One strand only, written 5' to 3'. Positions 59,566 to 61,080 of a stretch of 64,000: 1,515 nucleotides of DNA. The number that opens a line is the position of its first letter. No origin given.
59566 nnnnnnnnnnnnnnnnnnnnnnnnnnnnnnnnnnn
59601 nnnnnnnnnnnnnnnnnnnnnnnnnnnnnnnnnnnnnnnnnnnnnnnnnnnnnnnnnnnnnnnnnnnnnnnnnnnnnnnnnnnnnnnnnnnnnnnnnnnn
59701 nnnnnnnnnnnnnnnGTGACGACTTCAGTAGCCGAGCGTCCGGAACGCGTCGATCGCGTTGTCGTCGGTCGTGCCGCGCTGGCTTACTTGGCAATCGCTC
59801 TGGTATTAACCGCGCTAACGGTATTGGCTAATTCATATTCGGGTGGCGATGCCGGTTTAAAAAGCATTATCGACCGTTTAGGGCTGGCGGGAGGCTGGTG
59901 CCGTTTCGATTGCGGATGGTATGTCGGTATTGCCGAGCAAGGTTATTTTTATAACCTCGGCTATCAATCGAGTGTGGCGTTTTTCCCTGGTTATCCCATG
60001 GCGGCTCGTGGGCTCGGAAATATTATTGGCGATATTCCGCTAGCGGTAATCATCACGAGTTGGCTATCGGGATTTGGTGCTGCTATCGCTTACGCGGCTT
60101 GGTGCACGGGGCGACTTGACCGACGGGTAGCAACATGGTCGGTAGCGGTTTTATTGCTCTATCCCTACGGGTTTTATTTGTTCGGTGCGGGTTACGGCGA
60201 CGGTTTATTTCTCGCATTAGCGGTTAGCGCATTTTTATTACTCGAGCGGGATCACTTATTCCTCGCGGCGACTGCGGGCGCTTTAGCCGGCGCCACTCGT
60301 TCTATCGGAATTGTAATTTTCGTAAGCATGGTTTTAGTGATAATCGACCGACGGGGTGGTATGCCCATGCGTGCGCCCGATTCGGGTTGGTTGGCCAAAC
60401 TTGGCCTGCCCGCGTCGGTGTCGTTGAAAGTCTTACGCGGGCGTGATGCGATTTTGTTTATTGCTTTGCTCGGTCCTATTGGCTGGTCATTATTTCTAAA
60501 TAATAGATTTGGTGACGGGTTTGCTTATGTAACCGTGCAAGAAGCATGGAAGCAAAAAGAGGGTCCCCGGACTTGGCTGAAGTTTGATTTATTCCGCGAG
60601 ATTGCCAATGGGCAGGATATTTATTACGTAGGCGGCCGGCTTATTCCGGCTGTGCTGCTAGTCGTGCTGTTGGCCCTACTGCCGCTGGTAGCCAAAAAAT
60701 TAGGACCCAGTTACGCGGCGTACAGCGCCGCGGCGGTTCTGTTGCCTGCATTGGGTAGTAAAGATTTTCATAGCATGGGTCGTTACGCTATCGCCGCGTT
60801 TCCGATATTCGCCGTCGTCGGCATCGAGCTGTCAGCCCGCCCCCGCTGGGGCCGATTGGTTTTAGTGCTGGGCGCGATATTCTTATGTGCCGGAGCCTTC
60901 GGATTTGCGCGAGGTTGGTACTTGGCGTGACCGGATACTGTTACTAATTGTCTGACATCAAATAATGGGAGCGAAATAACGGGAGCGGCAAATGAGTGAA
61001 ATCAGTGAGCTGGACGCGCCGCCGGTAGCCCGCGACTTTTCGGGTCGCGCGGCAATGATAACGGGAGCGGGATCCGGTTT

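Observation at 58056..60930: GT2 / YdjC deacetylase / GT-C triad predicts a polyprenyl-phosphate-hexosamine envelope-modification pathway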

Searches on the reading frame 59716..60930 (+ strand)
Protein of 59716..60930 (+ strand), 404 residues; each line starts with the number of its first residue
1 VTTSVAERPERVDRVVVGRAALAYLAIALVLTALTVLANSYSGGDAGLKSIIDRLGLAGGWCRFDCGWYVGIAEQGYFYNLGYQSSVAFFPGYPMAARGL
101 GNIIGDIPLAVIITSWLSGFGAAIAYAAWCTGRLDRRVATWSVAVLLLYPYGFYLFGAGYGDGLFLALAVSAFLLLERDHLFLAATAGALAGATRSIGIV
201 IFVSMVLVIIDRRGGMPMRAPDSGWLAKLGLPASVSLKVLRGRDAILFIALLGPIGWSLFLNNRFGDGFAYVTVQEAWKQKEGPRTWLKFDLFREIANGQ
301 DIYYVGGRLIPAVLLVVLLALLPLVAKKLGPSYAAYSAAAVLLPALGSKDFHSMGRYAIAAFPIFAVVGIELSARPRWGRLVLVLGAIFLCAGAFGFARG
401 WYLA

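Call 3: search_protein_families(library=pfam, proteins=[window:59716-60930:+], max_evalue=0.01)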
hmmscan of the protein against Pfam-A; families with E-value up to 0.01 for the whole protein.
window:59716-60930:+ (404 aa): 0 families

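Call 4: search_protein_families(library=ncbifam, proteins=[window:59716-60930:+], max_evalue=0.01)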
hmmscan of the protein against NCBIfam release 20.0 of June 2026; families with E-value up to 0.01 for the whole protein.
window:59716-60930:+ (404 aa): 1 family
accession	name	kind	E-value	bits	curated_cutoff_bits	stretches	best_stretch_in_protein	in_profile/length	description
NF046093.1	AZOBR_p60025_fam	subfamily_domain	5e-07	29.2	150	1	92-208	96-210/232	AZOBR_p60025 family cell surface glycopolymer formation protein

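Call 5: find_homologous_proteins(query=window:59716-60930:+)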
Query window:59716-60930:+ (404 aa): 57 proteins with E <= 0.001 among 8000 candidates.
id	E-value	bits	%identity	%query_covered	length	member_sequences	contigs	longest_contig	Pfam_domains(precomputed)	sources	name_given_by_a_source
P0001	3.5e-243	825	94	100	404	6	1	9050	-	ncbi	-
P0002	2.6e-170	585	67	99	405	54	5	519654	-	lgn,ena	-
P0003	1.5e-121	424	51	99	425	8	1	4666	-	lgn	-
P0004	2.5e-119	417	51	97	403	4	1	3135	-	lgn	-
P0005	1.2e-118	415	51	99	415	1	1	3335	-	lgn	-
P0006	1.2e-118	415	52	97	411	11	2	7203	-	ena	-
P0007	6.4e-118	412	53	95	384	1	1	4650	PF04188.19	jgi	-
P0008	6.6e-118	412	53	95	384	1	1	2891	PF04188.19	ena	-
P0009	1.3e-117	411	50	99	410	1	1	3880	-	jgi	jgi:hypothetical protein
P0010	1.6e-116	408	51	97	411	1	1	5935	PF04188.19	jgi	jgi:hypothetical protein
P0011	1.8e-116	408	50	100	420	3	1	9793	-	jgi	jgi:hypothetical protein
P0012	3.1e-116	407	51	95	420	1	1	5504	-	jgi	jgi:hypothetical protein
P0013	4.4e-116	406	52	95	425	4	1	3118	-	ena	-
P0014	1.2e-115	405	50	99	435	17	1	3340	-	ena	-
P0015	1.1e-109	385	49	99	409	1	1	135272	-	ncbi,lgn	ncbi:MAG: hypothetical protein WD271_04700 [Acidimicrobiia bacterium]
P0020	1.1e-99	352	46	90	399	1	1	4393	PF04188.19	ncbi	-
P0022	6.8e-99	350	47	86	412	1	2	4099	PF04188.19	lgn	-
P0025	7.1e-66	241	39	86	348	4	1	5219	PF04188.19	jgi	jgi:hypothetical protein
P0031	1.2e-60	224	37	98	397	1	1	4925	PF04188.19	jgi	jgi:hypothetical protein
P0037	4.8e-56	209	37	97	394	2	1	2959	PF04188.19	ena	-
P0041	2.7e-54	203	45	38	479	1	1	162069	-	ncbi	ncbi:MAG: mannosyltransferase family protein [Acidimicrobiales bacterium]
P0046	1.3e-49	187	38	85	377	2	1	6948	PF04188.19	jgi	-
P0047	4.8e-48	182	39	78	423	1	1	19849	PF04188.19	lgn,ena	-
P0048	5.3e-18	83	29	80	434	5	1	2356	PF04188.19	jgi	-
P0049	3.6e-13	67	40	36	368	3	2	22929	PF04188.19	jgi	jgi:hypothetical protein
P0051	1.8e-9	55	30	46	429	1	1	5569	PF04188.19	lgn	-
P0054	6.3e-6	44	27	77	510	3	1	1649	PF04188.19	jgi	jgi:hypothetical protein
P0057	6.4e-5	40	27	75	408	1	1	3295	PF04188.19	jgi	jgi:hypothetical protein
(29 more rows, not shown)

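Call 6: find_encoding_contigs(protein=window:59716-60930:+, flank=10000, max_places=4)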
Protein window:59716-60930:+ (404 aa): no gene with exactly this product is on record in the collection.

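Call 7: find_encoding_contigs(protein=P0002, flank=8000, max_places=3)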
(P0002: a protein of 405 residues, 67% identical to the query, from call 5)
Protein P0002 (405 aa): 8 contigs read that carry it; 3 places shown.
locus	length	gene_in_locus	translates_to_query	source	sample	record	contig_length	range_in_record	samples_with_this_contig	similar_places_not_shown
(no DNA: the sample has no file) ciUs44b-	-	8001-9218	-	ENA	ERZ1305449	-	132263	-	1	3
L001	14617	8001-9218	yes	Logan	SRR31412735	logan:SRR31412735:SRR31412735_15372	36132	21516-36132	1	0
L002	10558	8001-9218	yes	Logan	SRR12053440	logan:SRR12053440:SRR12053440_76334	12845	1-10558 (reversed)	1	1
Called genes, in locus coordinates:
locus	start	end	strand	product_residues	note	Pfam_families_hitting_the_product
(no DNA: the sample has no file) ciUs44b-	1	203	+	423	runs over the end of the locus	PF05977:MFS_3, PF07690:MFS_1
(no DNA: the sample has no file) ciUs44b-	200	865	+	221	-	PF03588:Leu_Phe_trans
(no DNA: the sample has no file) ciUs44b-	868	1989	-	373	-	-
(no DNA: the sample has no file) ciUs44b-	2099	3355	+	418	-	PF02771:Acyl-CoA_dh_N, PF02770:Acyl-CoA_dh_M, PF00441:Acyl-CoA_dh_1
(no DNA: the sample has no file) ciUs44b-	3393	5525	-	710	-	PF03176:MMPL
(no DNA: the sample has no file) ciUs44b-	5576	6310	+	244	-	PF01643:Acyl-ACP_TE, PF20791:Acyl-ACP_TE_C (weak)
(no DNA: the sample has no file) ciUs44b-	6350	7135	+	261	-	PF00535:Glycos_transf_2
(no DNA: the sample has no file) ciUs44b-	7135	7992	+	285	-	PF04794:YdjC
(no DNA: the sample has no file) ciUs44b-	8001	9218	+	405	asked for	-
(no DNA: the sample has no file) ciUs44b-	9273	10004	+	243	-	PF00106:adh_short, PF08659:KR, PF13561:adh_short_C2, PF23441:SDR (weak)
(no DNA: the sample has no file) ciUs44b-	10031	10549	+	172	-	PF00132:Hexapep, PF25087:GMPPB_C (weak), PF25084:LbH_EIF2B (weak)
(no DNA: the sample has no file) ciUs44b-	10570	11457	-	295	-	PF01545:Cation_efflux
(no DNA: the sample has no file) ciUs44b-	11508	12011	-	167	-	-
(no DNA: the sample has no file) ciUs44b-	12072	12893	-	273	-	PF00106:adh_short, PF13561:adh_short_C2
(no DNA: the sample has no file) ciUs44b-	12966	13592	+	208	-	PF14602:Hexapep_2, PF00132:Hexapep, PF14602:Hexapep_2 (weak)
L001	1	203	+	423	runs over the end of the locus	PF05977:MFS_3, PF07690:MFS_1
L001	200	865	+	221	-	PF03588:Leu_Phe_trans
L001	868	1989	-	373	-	-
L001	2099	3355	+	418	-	PF02771:Acyl-CoA_dh_N, PF02770:Acyl-CoA_dh_M, PF00441:Acyl-CoA_dh_1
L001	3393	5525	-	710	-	PF03176:MMPL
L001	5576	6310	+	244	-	PF01643:Acyl-ACP_TE, PF20791:Acyl-ACP_TE_C (weak)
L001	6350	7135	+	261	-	PF00535:Glycos_transf_2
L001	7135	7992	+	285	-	PF04794:YdjC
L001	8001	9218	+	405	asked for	-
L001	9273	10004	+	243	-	PF00106:adh_short, PF08659:KR, PF13561:adh_short_C2, PF23441:SDR (weak)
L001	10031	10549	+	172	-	PF00132:Hexapep, PF25087:GMPPB_C (weak), PF25084:LbH_EIF2B (weak)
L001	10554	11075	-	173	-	-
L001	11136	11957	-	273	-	PF00106:adh_short, PF13561:adh_short_C2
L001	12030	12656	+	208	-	PF14602:Hexapep_2, PF00132:Hexapep, PF14602:Hexapep_2 (weak)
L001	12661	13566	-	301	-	PF00561:Abhydrolase_1, PF12146:Hydrolase_4 (weak), PF12697:Abhydrolase_6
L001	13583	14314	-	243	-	PF02678:Pirin, PF07883:Cupin_2 (faint), PF17954:Pirin_C_2 (weak)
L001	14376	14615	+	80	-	?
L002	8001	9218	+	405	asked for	-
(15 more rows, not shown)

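Call 8: find_encoding_contigs(protein=P0015, flank=8000, max_places=2)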
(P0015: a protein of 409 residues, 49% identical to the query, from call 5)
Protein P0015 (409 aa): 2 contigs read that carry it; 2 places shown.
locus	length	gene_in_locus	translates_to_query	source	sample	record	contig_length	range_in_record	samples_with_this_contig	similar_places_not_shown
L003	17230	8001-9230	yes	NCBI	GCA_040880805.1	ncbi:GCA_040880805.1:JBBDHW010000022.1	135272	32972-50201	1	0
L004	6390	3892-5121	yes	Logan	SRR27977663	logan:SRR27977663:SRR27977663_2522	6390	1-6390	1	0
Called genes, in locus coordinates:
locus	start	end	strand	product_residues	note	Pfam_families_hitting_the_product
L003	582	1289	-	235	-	-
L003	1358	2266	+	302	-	PF00005:ABC_tran, PF13304:AAA_21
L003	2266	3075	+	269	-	PF12679:ABC2_membrane_2, PF12730:ABC2_membrane_4, PF10920:DUF2705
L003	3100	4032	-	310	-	PF21686:LigD_Prim-Pol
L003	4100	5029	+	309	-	PF02735:Ku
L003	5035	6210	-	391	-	-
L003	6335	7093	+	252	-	PF13641:Glyco_tranf_2_3, PF00535:Glycos_transf_2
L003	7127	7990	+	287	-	PF04794:YdjC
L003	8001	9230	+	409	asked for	-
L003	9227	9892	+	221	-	PF13489:Methyltransf_23, PF12847:Methyltransf_18 (weak), PF02353:CMAS, PF05175:MTS, PF08241:Methyltransf_11, PF08242:Methyltransf_12, PF13649:Methyltransf_25, PF13847:Methyltransf_31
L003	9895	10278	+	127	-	-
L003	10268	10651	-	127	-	-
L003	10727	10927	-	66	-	-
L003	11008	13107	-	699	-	PF01145:Band_7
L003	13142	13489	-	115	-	PF00034:Cytochrom_C, PF13442:Cytochrome_CBB3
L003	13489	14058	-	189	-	PF20139:DUF6529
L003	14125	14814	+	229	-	PF14602:Hexapep_2 (weak), PF00132:Hexapep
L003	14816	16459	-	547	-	PF13458:Peripla_BP_6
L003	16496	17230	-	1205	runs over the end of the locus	PF02653:BPD_transp_2, PF00005:ABC_tran, PF02463:SMC_N (faint), PF13476:AAA_23 (faint), PF13555:AAA_29 (faint), PF13304:AAA_21 (faint), PF00005:ABC_tran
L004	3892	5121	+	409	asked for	-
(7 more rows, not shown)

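Call 9: find_encoding_contigs(protein=P0041, flank=8000, max_places=2)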
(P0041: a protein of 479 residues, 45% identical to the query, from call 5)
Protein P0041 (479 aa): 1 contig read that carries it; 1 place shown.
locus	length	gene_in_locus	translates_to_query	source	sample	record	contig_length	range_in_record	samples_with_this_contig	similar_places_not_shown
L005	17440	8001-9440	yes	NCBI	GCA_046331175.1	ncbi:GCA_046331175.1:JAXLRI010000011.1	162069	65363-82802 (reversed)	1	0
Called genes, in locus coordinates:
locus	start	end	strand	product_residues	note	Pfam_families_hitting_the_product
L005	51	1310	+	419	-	PF12728:HTH_17 (weak), PF00285:Citrate_synt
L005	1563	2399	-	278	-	PF22845:DUF3097_N (weak), PF11296:DUF3097_C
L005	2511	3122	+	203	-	PF01872:RibD_C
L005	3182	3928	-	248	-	PF13191:AAA_16 (faint), PF00005:ABC_tran, PF13304:AAA_21 (weak)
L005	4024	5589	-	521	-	PF19814:DUF6297 (weak)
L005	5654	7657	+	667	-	PF00005:ABC_tran, PF13476:AAA_23 (faint), PF13555:AAA_29 (faint), PF02463:SMC_N (faint), PF13304:AAA_21 (faint), PF12848:ABC_tran_Xtn (weak), PF00005:ABC_tran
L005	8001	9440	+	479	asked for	-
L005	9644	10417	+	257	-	PF00106:adh_short, PF08659:KR, PF13561:adh_short_C2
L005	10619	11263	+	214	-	PF01106:NifU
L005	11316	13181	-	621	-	PF13292:DXP_synthase_N, PF02779:Transket_pyr, PF02780:Transketolase_C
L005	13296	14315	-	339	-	PF14378:PAP2_3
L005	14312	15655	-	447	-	PF03706:LPG_synthase_TM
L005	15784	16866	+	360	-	-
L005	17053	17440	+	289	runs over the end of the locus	PF00561:Abhydrolase_1, PF00975:Thioesterase (weak), PF12146:Hydrolase_4, PF12697:Abhydrolase_6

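Call 13: find_related_loci(query=A1, collection=genome_contigs, flank=6000)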
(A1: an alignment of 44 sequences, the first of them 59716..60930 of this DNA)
Query A1 (404 aa) in genome_contigs; peptide patterns used: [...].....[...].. (x = any residue, [..] = any of these).
599 stretches matched a pattern (row limit reached: there are more); 452 encode a relative of the query (tblastn E <= 1e-3); the best 80 are kept; 80 distinct loci.
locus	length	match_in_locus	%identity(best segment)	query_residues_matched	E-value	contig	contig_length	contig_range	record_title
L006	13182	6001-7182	51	7-403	9e-100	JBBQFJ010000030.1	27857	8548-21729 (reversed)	MAG: Acidimicrobiia bacterium isolate Co_metawrap_1035 Cmw_1035_k141_27059278_length_27857_cov_9.0000, whole genome shot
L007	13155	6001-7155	47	16-403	4e-99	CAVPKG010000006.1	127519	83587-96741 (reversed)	MAG: uncultured Actinomycetes bacterium isolate MFD10007.bin.3.259 genome assembly, contig: contig_35539, whole genome s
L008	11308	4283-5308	45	57-404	2e-68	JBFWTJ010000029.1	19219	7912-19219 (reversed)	MAG: Acidimicrobiia bacterium isolate CA_2019_TPBF_44 NODE_13188_length_19219_cov_3.708936_TPBF, whole genome shotgun se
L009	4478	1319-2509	37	1-403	1e-64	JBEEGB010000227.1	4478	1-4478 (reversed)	MAG: Acidimicrobiaceae bacterium isolate BP_88 scaffold_607858, whole genome shotgun sequence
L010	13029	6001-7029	41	60-403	8e-64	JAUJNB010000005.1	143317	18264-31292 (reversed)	MAG: Acidimicrobiales bacterium isolate YX2bin15 opera_contig_268, whole genome shotgun sequence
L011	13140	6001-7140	37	22-403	8e-63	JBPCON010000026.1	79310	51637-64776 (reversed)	MAG: Acidimicrobiales bacterium isolate TH_ant_mag_157 S1Ck127_9813574_flag_0_multi_12.0000_len_79310, whole genome shot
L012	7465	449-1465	42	60-404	5e-63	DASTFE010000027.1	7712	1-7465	MAG TPA_asm: Acidimicrobiales bacterium isolate SMAG_U866 k141_709203, whole genome shotgun sequence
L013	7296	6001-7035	40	60-391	3e-60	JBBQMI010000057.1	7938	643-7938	MAG: Acidimicrobiia bacterium isolate Co_metawrap_431 Cmw_431_k141_17319998_length_7938_cov_7.0000, whole genome shotgun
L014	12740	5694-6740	39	15-378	1e-58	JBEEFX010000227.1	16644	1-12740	MAG: Acidimicrobiaceae bacterium isolate BP_91 scaffold_444128, whole genome shotgun sequence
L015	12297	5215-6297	39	56-404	1e-58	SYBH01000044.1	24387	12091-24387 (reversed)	MAG: Actinomycetota bacterium isolate F1-20-MAGs160 F1-20__c169327, whole genome shotgun sequence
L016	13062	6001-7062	40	60-403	3e-58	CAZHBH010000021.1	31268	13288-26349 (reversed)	MAG TPA_asm: uncultured Rhabdothermincola sp. isolate SRP263527_co2_154 genome assembly, contig: NODE_1077_length_31268_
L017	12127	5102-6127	40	60-376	1e-57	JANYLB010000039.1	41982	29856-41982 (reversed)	MAG: Actinomycetes bacterium isolate GL140_5_metabinner_8 GL140_5_k141_1754952, whole genome shotgun sequence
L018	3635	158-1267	39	59-404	8e-58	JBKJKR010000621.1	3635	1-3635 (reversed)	MAG: Acidimicrobiales bacterium isolate ant_bin.247 k117_615375, whole genome shotgun sequence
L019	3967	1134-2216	38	56-404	3e-57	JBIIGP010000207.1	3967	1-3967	MAG: Acidimicrobiales bacterium isolate ME2001-07-16D8pf_3300042503_group1_bin19 Rohwer_bin115_scaffold_33958_c1, whole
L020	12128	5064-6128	34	60-404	2e-55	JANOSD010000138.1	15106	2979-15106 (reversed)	MAG: Actinomycetes bacterium isolate VAR_4_concoct_328 VAR_4_k141_1732066, whole genome shotgun sequence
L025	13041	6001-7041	38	60-404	3e-54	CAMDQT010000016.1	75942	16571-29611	MAG: Ferrithrix thermotolerans DSM 19514 isolate TH-08apr19-218 genome assembly, contig: TH-08apr19-C620, whole genome s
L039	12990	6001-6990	39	50-378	1e-48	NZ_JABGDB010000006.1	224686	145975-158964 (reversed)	Modestobacter versicolor strain CPCC 205246 XZ271 Scaffold6_1, whole genome shotgun sequence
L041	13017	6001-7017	40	60-400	2e-48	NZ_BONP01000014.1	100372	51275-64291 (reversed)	Cellulomonas phragmiteti strain NBRC 110785 sequence14, whole genome shotgun sequence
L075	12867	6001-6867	34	60-365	4e-29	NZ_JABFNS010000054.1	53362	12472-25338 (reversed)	Myxococcus xanthus strain AM003 NODE_54_length_53362_cov_39.6184, whole genome shotgun sequence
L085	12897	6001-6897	30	61-365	6e-26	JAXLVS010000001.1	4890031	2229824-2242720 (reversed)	MAG: Anaerolineales bacterium isolate STL-CHL3 C1.302.fa-1, whole genome shotgun sequence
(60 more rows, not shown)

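Call 25: search_protein_families(library=ncbifam, proteins=[L003:9227-9892:+, L075:6975-7652:+], max_evalue=0.01)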
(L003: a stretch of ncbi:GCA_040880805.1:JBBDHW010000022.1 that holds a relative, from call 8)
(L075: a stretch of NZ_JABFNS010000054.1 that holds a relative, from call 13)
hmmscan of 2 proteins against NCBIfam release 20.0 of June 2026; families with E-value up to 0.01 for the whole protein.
L003:9227-9892:+ (221 aa): 40 families (the best 25 are shown)
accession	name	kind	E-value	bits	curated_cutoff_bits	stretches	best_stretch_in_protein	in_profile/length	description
NF043040.1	corrin_prot_MT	hypoth_equivalog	9.3e-13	48.1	180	1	36-163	34-165/216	corrinoid protein-associated methyltransferase CpaM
NF053839.1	CPFASynBruc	equivalog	5e-12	45.5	600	1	43-148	175-278/410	cyclopropane fatty acid synthase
TIGR02021.1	BchM-ChlM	equivalog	2.1e-09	37.1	158.9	1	45-198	57-200/218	magnesium protoporphyrin IX methyltransferase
NF040703.1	cyclopro_CfaB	exception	6.8e-09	35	650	1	45-145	162-262/393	C17 cyclopropane fatty acid synthase CfaB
NF010703.0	PRK14103.1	equivalog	1e-08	34.9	320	1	29-200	14-181/256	trans-aconitate 2-methyltransferase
NF041820.1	daptide_MTase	equivalog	1.5e-08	34.4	175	1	38-161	32-157/243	daptide-type RiPP biosynthesis methyltransferase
TIGR01983.1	UbiG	equivalog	5.4e-08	32.4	102.95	1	43-150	50-155/228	bifunctional 2-polyprenyl-6-hydroxyphenol methylase/3-demethylubiquinol 3-O-methyltransferase UbiG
TIGR02469.1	CbiT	equivalog_domain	6.1e-08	33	78.3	1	45-147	22-121/124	precorrin-6Y C5,15-methyltransferase (decarboxylating) subunit CbiT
TIGR03534.1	RF_mod_PrmC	equivalog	3.8e-07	29.8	199.1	1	44-101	90-146/253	peptide chain release factor N(5)-glutamine methyltransferase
NF047649.1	MTase_UXPK_star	exception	4.4e-07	29.2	460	1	44-148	79-183/283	methyltransferase/UXPK-star double selenoprotein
NF008686.0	PRK11705.1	equivalog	7e-07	28.6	400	1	45-148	170-267/383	cyclopropane fatty acyl phospholipid synthase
TIGR00536.1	hemK_fam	subfamily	1.1e-06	28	115.5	1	42-99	114-171/286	HemK family protein methyltransferase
NF007023.0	PRK09489.1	equivalog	1.3e-06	27.8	295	1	42-96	196-250/342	16S rRNA (guanine(1207)-N(2))-methyltransferase RsmC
NF041537.1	ArsM_AhpD_UU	exception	2e-06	26.8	510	1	45-150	79-184/345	arsenite methyltransferase/AhpD domain selenoprotein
NF050150.1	RiPP_MTase_ApyS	equivalog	1.4e-05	24.5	400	1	45-101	144-200/323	RiPP biosynthesis methyltransferase ApyS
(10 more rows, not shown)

L075:6975-7652:+ (225 aa): 25 families
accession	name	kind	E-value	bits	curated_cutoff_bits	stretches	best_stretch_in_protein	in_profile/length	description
NF043040.1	corrin_prot_MT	hypoth_equivalog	5.2e-15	55.5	180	1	38-204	36-201/216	corrinoid protein-associated methyltransferase CpaM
NF045667.1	MTase_DVU1556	equivalog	3.5e-10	39.7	155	1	34-206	13-167/213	DVU_1556 family methyltransferase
TIGR01983.1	UbiG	equivalog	2.3e-09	36.9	102.95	1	47-203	53-204/228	bifunctional 2-polyprenyl-6-hydroxyphenol methylase/3-demethylubiquinol 3-O-methyltransferase UbiG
TIGR02021.1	BchM-ChlM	equivalog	4.1e-09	36.2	158.9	1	46-202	57-201/218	magnesium protoporphyrin IX methyltransferase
NF047649.1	MTase_UXPK_star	exception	1.9e-07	30.4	460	1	40-149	74-182/283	methyltransferase/UXPK-star double selenoprotein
NF041536.1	ArsM_DUF2284_UU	exception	8.6e-07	27.6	575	1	46-204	79-227/459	arsenite methyltransferase/DUF2284 domain selenoprotein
NF041537.1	ArsM_AhpD_UU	exception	5.6e-06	25.4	510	1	45-150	78-182/345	arsenite methyltransferase/AhpD domain selenoprotein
NF041820.1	daptide_MTase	equivalog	1.8e-05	24.4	175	1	36-158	29-152/243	daptide-type RiPP biosynthesis methyltransferase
TIGR00452.1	TIGR00452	equivalog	3.7e-05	22.7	275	1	46-152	120-223/316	tRNA 5-methoxyuridine(34)/uridine 5-oxyacetic acid(34) synthase CmoB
NF002463.0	PRK01683.1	equivalog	4.9e-05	23.1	297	1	32-90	20-78/258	trans-aconitate 2-methyltransferase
NF010703.0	PRK14103.1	equivalog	6.5e-05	22.5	320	1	28-199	15-177/256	trans-aconitate 2-methyltransferase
TIGR00406.1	prmA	equivalog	6.9e-05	22.4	183.15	1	46-170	162-279/288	50S ribosomal protein L11 methyltransferase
TIGR03704.1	PrmC_rel_meth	equivalog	7.1e-05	22.3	248.8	1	41-116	84-158/251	putative protein N(5)-glutamine methyltransferase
NF004851.0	PRK06202.1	equivalog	0.00016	21.2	243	1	42-134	59-152/237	hypothetical protein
TIGR04543.1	ketoArg_3Met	equivalog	0.00026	20.2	425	1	40-140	146-250/336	2-ketoarginine methyltransferase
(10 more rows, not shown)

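Call 26: search_protein_families(library=pfam, proteins=[L003:9227-9892:+, L003:9895-10278:+], max_evalue=0.01)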
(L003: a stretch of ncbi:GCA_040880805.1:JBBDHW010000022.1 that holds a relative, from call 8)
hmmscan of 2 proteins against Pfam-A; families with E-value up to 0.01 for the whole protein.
L003:9227-9892:+ (221 aa): 12 families
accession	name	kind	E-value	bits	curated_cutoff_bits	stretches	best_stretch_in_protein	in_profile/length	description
PF13649.12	Methyltransf_25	-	3.2e-13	50.6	27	1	46-142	1-97/97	Methyltransferase domain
PF08242.18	Methyltransf_12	-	3.4e-13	50.6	30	1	47-144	1-98/98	Methyltransferase domain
PF13489.12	Methyltransf_23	-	5.8e-12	46.1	27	1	43-198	23-161/164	Methyltransferase domain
PF13847.12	Methyltransf_31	-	2.5e-10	40.6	27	1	45-159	6-122/145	Methyltransferase domain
PF05175.20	MTS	-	6.2e-09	36.2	23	1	43-114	32-103/170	Methyltransferase small domain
PF08241.18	Methyltransf_11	-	4.6e-08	34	21.2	1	47-146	1-95/95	Methyltransferase domain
PF02353.26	CMAS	-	1.4e-07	31.6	27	1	45-158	65-176/273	Mycolic acid cyclopropane synthetase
PF12847.13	Methyltransf_18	-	4.8e-06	27.1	27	1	35-98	7-70/151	Methyltransferase domain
PF06325.19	PrmA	-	0.0002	21.4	22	1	44-97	163-215/296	Ribosomal protein L11 methyltransferase (PrmA)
PF13679.12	Methyltransf_32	-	0.0012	19.2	27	1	45-102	28-89/143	Methyltransferase domain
PF01739.24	CheR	-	0.0012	18.7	27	0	90-146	115-173/195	CheR methyltransferase, SAM binding domain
PF07091.17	FmrO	-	0.0019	18.1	27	1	21-134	82-199/255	Ribosomal RNA methyltransferase (FmrO)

L003:9895-10278:+ (127 aa): 0 families

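Call 27: predict_structure(alignment_id=A1)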
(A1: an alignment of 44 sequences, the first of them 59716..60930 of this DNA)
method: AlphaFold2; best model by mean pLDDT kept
length: 404 residues; sequences in the alignment: 44
mean_pLDDT: 92.4   pTM: 0.92
mean pLDDT of the five models: 92.4, 91.7, 91.5, 91.0, 89.8
residues with pLDDT >= 90: 310; 70-90: 74; 50-70: 15; < 50: 5
segments of 3 or more residues with pLDDT < 50: 1-5
pLDDT, mean of each block of 10 residues (from residue 1): 52 96 98 93 65 79 92 97 95 98 96 97 98 96 98 94 98 97 98 94 97 92 88 95 97 97 97 92 88 86 84 95 96 97 91 92 98 97 98 93 75
secondary structure, 60 per line:
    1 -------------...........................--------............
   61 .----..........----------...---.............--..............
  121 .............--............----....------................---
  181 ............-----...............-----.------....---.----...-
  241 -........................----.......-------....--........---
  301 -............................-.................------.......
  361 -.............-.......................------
elements in order: H14-40 H49-61 H66-75 H92-104 H107-133 H136-147 H152-155 H162-177 H181-192 H198-212 H225-228 H242-265 H270-276 H284-287 H290-297 H302-329 H331-347 H354-360 H362-374 H376-398
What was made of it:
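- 59716..60930 (+): Polytopic GT-C-fold glycosyltransferase of 404 aa, PIG-V/GT76-like, with only small extramembrane loops. The predicted catalytic Asp65 lies in the first outer loop, in the motif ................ The AF2 model has pLDDT 92.4 and pTM 0.92 (call 27).
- On GT-C fold glycosyltransferases: The model has pLDDT 92.4 (call 27).
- The protein has very small extramembrane loops, as those enzymes do (call 27).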
